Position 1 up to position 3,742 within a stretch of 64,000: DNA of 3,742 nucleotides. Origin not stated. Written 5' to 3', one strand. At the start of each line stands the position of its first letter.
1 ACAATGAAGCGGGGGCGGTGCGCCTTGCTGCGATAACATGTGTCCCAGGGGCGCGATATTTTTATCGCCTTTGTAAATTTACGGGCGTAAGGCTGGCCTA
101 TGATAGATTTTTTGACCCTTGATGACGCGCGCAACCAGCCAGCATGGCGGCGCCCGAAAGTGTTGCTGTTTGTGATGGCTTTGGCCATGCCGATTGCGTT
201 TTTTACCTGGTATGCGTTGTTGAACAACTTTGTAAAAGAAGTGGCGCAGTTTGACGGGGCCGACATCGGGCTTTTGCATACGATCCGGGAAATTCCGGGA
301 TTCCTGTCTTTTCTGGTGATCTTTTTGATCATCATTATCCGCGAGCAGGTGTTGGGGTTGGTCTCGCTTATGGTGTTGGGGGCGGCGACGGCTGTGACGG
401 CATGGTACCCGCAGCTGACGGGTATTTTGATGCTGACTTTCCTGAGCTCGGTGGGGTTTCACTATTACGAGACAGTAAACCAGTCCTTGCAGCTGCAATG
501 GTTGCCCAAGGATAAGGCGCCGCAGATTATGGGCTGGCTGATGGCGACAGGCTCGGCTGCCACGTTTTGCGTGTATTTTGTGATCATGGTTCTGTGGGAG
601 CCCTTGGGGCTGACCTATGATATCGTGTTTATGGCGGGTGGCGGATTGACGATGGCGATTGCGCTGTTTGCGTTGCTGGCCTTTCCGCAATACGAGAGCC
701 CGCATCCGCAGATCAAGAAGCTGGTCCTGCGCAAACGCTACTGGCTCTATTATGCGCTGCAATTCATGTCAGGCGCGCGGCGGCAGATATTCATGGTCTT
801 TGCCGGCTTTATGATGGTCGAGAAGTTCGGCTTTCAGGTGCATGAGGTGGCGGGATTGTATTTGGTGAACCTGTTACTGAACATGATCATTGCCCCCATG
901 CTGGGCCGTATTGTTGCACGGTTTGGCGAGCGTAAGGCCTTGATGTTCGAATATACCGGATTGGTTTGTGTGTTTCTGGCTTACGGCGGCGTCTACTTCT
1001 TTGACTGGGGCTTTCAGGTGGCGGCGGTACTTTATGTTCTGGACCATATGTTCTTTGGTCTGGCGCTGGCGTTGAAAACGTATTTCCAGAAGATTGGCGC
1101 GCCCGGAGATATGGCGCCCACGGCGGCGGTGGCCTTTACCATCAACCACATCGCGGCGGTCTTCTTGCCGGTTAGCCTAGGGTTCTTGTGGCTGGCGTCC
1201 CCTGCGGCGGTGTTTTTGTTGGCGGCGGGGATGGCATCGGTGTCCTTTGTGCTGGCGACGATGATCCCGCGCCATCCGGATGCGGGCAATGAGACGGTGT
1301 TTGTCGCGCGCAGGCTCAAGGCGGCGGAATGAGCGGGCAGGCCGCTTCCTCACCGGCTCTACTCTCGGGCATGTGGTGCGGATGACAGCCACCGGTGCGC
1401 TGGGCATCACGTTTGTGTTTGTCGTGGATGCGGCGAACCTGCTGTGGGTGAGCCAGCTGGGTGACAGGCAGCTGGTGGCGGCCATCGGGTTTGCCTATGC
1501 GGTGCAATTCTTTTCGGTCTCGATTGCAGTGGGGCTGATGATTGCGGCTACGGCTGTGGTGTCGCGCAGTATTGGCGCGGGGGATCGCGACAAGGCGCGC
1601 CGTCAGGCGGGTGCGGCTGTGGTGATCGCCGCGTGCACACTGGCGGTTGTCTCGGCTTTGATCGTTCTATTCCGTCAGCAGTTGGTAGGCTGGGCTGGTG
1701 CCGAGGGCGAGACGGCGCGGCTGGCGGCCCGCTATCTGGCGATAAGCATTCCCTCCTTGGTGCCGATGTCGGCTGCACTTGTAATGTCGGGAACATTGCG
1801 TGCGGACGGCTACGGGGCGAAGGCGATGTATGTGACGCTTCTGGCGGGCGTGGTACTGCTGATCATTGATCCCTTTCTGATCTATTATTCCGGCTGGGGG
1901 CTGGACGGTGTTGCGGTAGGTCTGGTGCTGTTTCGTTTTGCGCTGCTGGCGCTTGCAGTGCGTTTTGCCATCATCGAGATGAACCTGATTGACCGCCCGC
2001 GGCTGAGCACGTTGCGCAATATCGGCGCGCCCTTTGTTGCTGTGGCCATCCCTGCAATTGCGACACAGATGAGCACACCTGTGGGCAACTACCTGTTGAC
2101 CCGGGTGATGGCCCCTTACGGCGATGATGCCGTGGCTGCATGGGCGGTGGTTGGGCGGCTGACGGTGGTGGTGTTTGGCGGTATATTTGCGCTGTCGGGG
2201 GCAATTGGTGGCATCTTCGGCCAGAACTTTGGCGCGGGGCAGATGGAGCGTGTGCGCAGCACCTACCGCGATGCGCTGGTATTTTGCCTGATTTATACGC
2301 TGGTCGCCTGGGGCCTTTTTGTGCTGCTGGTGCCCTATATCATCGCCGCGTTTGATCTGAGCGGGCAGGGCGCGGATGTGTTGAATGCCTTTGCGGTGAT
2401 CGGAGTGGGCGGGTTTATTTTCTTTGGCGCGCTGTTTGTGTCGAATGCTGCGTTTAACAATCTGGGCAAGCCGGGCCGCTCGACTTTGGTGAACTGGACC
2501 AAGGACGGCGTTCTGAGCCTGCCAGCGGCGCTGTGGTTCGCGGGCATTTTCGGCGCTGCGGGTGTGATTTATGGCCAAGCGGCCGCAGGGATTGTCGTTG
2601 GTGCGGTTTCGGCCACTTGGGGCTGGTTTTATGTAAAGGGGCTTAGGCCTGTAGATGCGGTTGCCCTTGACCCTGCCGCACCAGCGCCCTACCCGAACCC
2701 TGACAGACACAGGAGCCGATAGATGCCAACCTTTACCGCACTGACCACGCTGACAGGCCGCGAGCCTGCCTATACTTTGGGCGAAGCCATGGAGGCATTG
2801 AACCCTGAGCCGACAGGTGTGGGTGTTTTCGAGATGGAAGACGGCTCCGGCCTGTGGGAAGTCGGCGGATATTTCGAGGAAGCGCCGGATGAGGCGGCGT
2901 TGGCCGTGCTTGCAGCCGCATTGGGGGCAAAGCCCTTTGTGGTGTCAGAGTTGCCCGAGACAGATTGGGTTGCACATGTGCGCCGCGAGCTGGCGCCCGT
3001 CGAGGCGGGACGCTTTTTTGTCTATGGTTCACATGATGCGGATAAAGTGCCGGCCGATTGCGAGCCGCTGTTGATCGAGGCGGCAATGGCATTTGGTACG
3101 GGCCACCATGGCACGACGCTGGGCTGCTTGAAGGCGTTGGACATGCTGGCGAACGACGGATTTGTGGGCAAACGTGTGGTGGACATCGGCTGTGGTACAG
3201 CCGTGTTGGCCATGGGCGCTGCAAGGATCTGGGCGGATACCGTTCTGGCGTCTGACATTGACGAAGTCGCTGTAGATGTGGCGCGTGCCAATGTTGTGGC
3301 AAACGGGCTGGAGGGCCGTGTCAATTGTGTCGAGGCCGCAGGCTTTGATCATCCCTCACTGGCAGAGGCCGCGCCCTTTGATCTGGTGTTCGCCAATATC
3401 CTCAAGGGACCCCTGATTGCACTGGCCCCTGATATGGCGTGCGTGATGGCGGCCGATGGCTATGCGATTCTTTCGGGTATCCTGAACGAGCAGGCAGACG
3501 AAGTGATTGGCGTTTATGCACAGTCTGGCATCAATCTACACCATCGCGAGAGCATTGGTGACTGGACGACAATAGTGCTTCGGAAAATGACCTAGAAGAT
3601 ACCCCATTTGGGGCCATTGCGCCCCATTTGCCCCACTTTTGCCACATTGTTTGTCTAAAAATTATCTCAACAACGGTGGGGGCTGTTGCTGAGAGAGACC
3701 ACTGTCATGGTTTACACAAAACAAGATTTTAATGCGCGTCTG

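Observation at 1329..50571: Non-random gene decay: about ten accessory genes damaged, core ORFs uninterrupted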

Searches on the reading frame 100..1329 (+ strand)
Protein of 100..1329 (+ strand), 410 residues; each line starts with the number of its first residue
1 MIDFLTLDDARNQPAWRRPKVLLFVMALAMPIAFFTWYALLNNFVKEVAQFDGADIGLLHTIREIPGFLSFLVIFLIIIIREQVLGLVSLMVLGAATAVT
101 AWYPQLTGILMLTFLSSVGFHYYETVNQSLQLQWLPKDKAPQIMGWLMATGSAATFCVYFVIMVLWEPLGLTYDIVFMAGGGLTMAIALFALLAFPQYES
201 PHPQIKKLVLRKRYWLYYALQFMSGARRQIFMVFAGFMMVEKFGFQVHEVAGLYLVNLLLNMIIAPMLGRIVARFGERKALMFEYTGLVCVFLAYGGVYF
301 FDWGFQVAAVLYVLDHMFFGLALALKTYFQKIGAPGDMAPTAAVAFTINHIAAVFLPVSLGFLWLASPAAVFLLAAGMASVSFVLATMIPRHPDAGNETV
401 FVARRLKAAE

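Call 47: search_protein_families(library=pfam, proteins=[window:100-1329:+])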
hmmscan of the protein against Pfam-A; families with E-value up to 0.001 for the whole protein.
window:100-1329:+ (410 aa): 1 family
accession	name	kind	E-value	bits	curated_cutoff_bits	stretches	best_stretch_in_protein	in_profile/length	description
PF07690.21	MFS_1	-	1.5e-12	47.5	33.4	2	23-356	2-346/347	Major Facilitator Superfamily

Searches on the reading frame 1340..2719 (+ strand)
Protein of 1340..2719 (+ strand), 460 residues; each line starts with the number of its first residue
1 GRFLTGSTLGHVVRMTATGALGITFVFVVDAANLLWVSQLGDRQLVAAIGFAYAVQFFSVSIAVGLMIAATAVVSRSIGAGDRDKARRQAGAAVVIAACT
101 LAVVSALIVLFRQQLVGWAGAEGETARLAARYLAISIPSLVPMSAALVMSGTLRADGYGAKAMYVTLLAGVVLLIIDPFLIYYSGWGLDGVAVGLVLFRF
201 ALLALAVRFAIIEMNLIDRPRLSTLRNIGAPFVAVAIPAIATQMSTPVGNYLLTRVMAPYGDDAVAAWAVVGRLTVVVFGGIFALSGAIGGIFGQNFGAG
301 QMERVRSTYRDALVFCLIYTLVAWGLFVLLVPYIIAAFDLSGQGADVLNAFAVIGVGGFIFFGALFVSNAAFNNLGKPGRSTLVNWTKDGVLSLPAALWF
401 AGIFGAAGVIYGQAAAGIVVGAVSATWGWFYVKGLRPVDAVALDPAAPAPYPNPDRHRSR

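Call 47: search_protein_families(library=pfam, proteins=[window:1340-2719:+])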
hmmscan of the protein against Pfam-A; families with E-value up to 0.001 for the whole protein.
window:1340-2719:+ (460 aa): 1 family
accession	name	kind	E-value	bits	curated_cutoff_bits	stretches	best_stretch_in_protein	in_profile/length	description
PF01554.23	MatE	-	2.6e-37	128.4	24.9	2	25-176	8-158/161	MatE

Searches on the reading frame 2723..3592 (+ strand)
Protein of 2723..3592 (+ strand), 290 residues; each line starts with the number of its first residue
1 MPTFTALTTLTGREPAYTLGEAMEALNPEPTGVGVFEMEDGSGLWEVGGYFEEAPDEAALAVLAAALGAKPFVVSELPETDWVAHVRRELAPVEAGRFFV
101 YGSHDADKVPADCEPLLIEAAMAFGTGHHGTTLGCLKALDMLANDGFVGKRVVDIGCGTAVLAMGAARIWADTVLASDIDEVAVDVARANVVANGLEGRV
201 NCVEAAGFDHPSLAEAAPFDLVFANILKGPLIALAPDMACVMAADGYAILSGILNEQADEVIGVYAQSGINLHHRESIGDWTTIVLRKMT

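Call 47: search_protein_families(library=pfam, proteins=[window:2723-3592:+])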
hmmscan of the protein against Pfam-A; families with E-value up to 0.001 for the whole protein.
window:2723-3592:+ (290 aa): 7 families
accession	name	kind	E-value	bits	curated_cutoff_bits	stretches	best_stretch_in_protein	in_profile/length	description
PF06325.19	PrmA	-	2.4e-53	182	22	1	47-288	58-295/296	Ribosomal protein L11 methyltransferase (PrmA)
PF13649.12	Methyltransf_25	-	2.1e-08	35.2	27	1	152-225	1-71/97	Methyltransferase domain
PF05175.20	MTS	-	3.4e-08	33.7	23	1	141-225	26-105/170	Methyltransferase small domain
PF13847.12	Methyltransf_31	-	2e-07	31.3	27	1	149-242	4-94/145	Methyltransferase domain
PF08241.18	Methyltransf_11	-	1.5e-05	25.9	21.2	1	153-225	1-67/95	Methyltransferase domain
PF12847.13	Methyltransf_18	-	0.00022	21.7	27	1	149-212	15-79/151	Methyltransferase domain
PF13489.12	Methyltransf_23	-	0.00029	21.1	27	1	137-224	11-87/164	Methyltransferase domain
